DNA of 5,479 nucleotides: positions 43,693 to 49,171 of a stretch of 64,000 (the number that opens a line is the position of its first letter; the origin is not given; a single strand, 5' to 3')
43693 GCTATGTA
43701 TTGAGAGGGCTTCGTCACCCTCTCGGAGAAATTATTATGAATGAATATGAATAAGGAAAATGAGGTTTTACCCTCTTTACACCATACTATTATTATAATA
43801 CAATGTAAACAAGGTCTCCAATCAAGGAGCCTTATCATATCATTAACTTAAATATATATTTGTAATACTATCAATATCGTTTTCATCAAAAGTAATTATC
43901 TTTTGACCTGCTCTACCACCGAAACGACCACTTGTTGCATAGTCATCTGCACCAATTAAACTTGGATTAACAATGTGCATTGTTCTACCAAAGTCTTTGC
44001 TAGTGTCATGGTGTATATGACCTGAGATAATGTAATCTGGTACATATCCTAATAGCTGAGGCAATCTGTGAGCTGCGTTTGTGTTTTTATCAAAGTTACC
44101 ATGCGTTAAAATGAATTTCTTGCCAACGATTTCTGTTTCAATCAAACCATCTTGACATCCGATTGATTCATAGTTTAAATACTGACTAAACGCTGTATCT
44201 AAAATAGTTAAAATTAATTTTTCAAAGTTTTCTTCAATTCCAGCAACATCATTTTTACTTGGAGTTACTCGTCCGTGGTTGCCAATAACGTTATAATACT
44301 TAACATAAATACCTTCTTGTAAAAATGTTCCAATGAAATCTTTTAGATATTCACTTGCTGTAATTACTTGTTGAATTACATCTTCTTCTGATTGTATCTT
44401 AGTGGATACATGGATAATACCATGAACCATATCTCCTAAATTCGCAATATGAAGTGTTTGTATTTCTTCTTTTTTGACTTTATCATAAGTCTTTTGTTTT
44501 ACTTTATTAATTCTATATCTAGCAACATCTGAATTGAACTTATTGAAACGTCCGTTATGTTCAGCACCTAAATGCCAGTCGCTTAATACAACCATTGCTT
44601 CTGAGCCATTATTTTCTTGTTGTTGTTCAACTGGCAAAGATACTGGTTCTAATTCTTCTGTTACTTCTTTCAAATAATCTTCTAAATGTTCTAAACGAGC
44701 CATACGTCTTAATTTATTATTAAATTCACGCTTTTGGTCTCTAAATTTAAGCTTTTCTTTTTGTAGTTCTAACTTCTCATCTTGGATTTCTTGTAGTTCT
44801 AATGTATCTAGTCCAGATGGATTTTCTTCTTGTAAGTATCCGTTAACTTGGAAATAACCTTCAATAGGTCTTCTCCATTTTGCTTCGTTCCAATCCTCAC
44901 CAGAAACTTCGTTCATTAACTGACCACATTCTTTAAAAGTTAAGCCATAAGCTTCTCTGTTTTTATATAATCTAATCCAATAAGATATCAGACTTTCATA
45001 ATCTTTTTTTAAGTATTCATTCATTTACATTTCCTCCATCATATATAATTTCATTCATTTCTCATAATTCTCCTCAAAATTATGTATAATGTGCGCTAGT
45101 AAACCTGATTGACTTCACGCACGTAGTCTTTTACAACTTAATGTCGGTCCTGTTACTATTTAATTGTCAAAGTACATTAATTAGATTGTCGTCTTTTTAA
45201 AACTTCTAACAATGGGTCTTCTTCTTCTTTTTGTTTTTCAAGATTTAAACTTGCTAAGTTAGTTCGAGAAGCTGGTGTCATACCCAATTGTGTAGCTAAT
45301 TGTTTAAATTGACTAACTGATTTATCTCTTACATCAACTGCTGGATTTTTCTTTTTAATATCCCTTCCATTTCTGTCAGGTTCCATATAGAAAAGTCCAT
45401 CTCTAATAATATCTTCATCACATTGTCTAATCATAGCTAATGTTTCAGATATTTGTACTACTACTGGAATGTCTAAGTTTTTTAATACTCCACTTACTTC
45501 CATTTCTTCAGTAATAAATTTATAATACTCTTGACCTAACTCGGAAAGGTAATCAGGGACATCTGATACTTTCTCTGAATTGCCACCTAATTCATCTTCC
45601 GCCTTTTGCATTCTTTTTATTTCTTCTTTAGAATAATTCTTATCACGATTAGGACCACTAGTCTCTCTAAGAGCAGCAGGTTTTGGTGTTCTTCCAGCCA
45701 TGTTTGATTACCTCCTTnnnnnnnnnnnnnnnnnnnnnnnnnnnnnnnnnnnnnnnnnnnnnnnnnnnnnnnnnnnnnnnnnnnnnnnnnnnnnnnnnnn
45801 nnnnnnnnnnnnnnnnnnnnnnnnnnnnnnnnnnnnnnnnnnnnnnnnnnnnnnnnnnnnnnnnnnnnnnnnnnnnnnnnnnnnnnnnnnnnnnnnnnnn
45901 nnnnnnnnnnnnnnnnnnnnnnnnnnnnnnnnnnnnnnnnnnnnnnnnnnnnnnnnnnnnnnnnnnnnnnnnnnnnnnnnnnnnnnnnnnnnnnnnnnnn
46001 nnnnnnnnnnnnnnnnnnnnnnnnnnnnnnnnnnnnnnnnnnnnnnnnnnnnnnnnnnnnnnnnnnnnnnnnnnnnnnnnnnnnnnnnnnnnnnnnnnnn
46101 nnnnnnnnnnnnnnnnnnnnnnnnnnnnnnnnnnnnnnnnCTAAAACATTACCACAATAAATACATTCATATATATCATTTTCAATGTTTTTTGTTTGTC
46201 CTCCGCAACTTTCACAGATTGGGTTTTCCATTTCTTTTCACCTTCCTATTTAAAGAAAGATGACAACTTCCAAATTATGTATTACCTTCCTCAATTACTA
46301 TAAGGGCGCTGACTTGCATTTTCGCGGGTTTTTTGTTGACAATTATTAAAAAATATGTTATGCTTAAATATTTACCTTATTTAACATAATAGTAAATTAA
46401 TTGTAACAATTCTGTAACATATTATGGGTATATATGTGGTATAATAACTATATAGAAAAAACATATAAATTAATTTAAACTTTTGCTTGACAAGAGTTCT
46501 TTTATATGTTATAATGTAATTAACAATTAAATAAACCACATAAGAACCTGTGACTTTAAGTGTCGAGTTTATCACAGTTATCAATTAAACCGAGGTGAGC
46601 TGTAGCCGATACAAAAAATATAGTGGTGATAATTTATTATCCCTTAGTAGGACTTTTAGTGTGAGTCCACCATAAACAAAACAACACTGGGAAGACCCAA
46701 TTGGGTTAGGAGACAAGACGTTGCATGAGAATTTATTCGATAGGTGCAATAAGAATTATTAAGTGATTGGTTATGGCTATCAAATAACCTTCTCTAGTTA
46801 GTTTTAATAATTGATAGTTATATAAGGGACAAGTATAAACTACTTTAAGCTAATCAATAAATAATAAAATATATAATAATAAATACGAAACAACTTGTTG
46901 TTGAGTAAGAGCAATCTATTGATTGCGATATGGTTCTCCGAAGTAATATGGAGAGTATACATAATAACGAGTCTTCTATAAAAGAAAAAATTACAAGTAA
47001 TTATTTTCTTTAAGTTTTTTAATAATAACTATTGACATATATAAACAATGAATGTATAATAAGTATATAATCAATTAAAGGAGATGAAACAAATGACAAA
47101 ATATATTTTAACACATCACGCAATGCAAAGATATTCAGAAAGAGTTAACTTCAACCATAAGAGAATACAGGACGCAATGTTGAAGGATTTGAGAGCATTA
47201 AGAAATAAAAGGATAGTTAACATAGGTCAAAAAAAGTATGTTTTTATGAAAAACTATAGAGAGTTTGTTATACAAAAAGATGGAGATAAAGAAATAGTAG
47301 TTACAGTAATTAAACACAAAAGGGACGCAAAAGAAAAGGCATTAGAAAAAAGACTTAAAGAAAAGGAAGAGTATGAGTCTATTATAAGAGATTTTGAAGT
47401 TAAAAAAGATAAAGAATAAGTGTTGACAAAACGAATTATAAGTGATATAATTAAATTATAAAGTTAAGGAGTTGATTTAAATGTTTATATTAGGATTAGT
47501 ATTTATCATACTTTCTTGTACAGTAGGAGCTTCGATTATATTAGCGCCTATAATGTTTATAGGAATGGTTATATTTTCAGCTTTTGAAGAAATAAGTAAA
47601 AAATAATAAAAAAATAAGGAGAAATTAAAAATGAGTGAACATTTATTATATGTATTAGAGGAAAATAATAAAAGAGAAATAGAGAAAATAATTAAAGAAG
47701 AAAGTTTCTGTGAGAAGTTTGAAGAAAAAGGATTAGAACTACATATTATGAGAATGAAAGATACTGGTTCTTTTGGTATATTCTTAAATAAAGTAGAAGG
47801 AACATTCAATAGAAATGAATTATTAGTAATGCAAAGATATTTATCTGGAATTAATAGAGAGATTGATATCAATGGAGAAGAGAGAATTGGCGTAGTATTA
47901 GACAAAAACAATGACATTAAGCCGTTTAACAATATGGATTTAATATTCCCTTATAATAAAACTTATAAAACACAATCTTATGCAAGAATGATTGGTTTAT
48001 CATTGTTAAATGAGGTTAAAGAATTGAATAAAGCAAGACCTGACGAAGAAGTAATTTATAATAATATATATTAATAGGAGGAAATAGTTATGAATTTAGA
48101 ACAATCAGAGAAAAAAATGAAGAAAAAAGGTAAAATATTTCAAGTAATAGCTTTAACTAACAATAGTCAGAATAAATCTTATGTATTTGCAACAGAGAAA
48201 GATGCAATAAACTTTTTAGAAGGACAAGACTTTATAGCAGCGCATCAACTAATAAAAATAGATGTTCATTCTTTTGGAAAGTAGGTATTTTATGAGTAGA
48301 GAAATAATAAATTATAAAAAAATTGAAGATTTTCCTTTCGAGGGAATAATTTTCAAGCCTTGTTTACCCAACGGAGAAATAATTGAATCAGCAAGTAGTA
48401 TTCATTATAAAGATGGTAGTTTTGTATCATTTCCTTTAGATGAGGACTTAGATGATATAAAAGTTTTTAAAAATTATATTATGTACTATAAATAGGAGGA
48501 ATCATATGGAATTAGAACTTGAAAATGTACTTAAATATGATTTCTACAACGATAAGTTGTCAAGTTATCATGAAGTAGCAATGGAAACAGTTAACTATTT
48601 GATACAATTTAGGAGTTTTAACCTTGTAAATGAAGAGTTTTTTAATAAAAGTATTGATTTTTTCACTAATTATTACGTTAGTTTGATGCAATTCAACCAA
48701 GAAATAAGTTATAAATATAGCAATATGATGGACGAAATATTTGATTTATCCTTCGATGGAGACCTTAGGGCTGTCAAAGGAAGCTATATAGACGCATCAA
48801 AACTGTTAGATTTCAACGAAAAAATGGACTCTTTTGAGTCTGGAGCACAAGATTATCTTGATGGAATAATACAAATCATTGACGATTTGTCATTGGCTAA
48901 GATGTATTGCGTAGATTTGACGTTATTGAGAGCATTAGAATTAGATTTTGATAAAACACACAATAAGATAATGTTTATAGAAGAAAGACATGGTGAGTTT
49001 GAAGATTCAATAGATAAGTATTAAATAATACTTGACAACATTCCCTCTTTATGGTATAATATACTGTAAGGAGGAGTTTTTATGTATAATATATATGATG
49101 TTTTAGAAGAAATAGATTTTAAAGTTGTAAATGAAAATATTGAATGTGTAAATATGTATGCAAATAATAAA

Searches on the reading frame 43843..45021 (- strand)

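Call 96: search_protein_families(library=phrogs, proteins=[window:43843-45021:-], max_evalue=0.00001)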
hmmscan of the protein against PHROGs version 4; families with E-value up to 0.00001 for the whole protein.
window:43843-45021:- (392 aa): 2 families
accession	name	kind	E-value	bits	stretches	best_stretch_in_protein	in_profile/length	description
phrog_284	-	DNA, RNA and nucleotide metabolism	1.2e-73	249.3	1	29-391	22-394/398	exonuclease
phrog_704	-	DNA, RNA and nucleotide metabolism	3.9e-14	53.6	1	68-250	58-252/390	DNA repair exonuclease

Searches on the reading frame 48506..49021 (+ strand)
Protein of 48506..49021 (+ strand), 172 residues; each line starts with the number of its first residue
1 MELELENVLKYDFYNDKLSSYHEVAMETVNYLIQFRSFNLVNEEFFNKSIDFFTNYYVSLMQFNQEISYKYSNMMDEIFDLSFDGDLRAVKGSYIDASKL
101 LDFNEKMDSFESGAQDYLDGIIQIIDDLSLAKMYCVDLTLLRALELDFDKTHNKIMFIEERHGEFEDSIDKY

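Call 54: search_protein_families(library=pfam, proteins=[window:48506-49021:+], max_evalue=0.001)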
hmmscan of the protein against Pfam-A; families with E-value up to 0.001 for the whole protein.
window:48506-49021:+ (172 aa): 0 families

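Call 96: search_protein_families(library=phrogs, proteins=[window:48506-49021:+], max_evalue=0.00001)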
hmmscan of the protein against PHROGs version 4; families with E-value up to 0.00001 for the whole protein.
window:48506-49021:+ (172 aa): 1 family
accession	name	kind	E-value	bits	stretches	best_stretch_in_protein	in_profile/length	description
phrog_31655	-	unknown function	1.6e-37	130.1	1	1-169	1-170/171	-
